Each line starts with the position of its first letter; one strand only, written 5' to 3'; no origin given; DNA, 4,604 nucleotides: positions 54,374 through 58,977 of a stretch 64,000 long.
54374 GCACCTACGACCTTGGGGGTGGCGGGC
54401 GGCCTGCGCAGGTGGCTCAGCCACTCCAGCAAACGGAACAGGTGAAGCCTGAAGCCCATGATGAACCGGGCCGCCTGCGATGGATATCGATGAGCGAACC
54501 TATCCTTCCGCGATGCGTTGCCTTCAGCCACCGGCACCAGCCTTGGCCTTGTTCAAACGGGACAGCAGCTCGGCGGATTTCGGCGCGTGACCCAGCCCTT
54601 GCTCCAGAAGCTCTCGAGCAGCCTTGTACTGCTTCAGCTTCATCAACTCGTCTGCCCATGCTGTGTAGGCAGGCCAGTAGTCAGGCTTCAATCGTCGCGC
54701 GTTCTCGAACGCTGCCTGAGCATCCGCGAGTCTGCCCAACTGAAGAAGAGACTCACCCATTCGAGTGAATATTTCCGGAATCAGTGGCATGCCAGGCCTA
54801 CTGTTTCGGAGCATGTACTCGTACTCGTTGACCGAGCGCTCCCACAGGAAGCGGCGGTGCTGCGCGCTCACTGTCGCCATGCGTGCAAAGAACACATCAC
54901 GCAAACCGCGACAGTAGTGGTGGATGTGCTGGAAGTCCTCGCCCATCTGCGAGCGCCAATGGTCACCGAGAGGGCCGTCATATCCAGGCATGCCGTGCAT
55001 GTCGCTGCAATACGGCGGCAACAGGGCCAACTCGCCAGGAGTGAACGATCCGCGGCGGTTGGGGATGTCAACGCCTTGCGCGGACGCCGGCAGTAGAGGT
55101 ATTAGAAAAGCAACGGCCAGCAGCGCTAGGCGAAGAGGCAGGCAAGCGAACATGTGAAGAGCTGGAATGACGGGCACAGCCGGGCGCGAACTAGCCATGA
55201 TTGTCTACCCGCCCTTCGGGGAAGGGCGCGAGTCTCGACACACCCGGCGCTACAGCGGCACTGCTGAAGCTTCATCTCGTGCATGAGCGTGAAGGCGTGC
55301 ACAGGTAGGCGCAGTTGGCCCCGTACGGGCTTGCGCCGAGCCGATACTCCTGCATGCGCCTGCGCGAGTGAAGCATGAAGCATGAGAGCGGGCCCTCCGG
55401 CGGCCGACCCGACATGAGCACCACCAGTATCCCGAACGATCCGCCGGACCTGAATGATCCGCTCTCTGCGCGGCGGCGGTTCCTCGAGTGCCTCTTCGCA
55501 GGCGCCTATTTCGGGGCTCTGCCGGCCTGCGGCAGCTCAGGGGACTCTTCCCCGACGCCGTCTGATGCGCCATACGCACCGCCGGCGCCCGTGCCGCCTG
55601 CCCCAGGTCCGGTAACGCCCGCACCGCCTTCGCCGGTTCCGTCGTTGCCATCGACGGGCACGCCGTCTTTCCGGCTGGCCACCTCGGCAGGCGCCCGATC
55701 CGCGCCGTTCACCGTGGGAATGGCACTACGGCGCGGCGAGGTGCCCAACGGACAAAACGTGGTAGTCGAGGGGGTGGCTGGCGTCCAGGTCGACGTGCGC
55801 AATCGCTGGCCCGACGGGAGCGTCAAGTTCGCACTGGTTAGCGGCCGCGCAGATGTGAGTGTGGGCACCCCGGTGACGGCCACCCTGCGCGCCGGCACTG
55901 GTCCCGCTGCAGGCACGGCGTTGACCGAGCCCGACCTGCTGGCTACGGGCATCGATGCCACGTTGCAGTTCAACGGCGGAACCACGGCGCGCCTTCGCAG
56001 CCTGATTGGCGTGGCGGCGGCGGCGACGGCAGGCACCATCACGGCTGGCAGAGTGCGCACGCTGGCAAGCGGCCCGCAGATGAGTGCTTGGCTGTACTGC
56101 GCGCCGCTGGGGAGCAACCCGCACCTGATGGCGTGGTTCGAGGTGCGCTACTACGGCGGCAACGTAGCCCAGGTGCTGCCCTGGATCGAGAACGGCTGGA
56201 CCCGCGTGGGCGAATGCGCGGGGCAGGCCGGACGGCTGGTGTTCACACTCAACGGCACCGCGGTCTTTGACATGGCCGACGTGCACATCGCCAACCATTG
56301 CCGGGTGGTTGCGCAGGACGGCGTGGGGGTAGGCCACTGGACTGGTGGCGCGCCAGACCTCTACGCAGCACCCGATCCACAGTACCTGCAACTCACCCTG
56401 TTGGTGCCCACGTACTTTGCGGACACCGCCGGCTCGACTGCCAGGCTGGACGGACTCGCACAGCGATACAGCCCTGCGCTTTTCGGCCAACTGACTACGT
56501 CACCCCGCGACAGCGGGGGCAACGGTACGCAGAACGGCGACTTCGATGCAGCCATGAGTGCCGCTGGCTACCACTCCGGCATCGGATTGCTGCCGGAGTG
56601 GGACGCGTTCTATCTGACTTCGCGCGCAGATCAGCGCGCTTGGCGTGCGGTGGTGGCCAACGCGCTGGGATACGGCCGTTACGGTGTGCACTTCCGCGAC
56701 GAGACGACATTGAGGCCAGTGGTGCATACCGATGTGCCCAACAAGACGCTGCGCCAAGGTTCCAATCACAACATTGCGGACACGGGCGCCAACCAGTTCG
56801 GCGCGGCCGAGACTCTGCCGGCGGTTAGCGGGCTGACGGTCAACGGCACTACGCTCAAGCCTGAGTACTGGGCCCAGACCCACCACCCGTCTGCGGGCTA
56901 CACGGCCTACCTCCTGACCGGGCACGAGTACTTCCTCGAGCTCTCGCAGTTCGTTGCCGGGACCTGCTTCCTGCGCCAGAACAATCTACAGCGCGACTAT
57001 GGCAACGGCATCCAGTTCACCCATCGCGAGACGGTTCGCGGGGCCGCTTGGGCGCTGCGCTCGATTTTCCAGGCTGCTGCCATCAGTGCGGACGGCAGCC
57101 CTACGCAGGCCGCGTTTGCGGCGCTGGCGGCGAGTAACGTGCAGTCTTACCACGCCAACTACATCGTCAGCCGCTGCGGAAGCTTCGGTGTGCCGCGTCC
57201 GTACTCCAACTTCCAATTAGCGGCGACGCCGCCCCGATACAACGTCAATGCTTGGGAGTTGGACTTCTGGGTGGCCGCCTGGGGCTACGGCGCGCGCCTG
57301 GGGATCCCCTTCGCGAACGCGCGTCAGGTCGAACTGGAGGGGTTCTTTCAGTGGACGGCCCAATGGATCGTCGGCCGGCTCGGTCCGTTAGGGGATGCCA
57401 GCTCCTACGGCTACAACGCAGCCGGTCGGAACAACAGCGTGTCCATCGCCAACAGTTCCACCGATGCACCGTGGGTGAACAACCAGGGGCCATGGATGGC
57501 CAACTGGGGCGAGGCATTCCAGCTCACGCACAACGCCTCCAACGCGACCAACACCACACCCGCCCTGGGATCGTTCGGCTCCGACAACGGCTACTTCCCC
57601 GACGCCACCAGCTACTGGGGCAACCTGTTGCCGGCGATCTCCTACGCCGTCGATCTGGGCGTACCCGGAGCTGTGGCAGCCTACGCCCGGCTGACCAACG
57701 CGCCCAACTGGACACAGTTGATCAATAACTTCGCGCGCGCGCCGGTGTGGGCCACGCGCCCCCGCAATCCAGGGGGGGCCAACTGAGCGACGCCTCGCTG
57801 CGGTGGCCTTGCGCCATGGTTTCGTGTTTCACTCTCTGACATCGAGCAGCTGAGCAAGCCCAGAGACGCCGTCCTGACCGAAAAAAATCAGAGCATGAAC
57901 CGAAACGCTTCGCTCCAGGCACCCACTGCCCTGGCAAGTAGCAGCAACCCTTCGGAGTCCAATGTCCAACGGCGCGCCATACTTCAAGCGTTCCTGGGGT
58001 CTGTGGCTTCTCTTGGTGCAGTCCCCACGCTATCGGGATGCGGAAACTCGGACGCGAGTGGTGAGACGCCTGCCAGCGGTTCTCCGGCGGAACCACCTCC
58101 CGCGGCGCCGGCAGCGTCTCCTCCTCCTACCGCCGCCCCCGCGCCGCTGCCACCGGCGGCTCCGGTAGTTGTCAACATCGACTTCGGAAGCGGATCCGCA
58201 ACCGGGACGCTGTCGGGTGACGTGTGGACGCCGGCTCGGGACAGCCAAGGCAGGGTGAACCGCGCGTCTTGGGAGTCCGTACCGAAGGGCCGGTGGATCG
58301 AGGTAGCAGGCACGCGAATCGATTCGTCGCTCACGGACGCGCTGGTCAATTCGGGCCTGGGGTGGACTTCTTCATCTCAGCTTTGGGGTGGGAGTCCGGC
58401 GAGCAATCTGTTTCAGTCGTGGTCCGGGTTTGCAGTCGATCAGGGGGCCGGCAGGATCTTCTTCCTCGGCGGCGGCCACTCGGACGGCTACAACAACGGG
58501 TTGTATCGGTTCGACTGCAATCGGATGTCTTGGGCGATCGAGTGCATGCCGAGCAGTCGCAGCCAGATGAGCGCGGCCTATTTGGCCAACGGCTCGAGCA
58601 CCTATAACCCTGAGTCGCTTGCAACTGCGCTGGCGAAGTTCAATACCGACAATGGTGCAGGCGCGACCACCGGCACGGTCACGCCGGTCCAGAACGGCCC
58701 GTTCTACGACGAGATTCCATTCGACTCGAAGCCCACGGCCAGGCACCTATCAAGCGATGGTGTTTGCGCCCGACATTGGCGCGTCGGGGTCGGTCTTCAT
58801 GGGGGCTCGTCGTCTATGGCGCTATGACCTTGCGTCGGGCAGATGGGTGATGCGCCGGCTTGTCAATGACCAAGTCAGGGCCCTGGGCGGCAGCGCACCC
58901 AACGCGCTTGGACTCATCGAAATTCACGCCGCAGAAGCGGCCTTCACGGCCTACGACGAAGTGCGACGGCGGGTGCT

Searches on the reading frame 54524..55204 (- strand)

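Call 31: search_protein_families(library=ncbifam, proteins=[window:54524-55204:-], max_evalue=0.00001)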
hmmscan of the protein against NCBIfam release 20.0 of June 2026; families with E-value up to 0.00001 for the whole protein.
window:54524-55204:- (226 aa): 2 families
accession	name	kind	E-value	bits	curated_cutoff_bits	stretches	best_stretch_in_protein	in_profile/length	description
NF040959.1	MamA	equivalog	5.2e-07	29.3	200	1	144-222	72-150/204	magnetosome protein MamA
TIGR02917.1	PEP_TPR_lipo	equivalog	3.3e-06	25.3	312.2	1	137-220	459-542/899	XrtA/PEP-CTERM system TPR-repeat protein PrsT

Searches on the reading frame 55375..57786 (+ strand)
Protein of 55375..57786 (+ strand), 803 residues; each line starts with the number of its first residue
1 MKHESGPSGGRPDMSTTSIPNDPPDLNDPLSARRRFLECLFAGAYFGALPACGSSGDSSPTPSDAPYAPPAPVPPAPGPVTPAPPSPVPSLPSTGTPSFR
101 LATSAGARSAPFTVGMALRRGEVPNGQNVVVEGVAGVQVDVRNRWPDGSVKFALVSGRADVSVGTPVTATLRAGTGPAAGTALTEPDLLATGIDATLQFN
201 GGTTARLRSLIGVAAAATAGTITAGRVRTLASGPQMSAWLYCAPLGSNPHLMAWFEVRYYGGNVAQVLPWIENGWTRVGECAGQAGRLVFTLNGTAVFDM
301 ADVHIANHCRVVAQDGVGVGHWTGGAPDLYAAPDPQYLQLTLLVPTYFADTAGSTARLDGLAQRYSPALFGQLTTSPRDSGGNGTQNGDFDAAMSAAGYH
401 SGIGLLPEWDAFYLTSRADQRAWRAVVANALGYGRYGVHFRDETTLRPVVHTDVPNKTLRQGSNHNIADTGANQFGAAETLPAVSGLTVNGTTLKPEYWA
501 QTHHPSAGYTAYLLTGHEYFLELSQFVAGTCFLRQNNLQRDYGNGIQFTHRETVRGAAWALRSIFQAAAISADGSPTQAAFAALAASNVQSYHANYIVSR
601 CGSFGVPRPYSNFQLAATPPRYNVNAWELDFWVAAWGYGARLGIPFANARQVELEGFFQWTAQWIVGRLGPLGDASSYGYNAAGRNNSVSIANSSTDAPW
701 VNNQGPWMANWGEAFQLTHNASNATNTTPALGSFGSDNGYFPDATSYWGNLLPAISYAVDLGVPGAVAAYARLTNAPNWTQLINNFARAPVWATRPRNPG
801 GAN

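Call 33: search_protein_families(library=ncbifam, proteins=[window:55375-57786:+], max_evalue=0.0001)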
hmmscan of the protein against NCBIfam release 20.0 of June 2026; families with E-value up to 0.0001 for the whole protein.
window:55375-57786:+ (803 aa): 0 families

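Call 40: search_protein_families(library=pfam, proteins=[window:55375-57786:+], max_evalue=1)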
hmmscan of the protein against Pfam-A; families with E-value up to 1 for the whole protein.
window:55375-57786:+ (803 aa): 2 families
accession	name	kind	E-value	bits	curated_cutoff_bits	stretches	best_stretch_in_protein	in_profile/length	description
PF19501.5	PcRGLX_1st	-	0.00065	19.9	22.1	1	108-153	15-64/83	PcRGLX-like N-terminal RIFT barrel domain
PF24680.1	SH3_Hsr9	-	0.035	14.4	27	1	422-467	10-56/116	Hsr-9 Tudor domain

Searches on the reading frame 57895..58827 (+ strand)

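Call 33: search_protein_families(library=ncbifam, proteins=[window:57895-58827:+], max_evalue=0.0001)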
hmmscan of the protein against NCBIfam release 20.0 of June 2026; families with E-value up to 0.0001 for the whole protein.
window:57895-58827:+ (310 aa): 0 families

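Call 40: search_protein_families(library=pfam, proteins=[window:57895-58827:+], max_evalue=1)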
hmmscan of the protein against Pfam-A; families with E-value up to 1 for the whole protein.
window:57895-58827:+ (310 aa): 2 families
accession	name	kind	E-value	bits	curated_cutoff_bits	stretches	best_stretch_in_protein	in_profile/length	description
PF13415.12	Kelch_3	-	0.0085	16.7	22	1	187-221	3-34/48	Galactose oxidase, central domain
PF24681.1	Kelch_KLHDC2_KLHL20_DRC7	-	0.036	13.8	50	1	186-225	63-107/221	KLHDC2/KLHL20/DRC7 Kelch-repeats domain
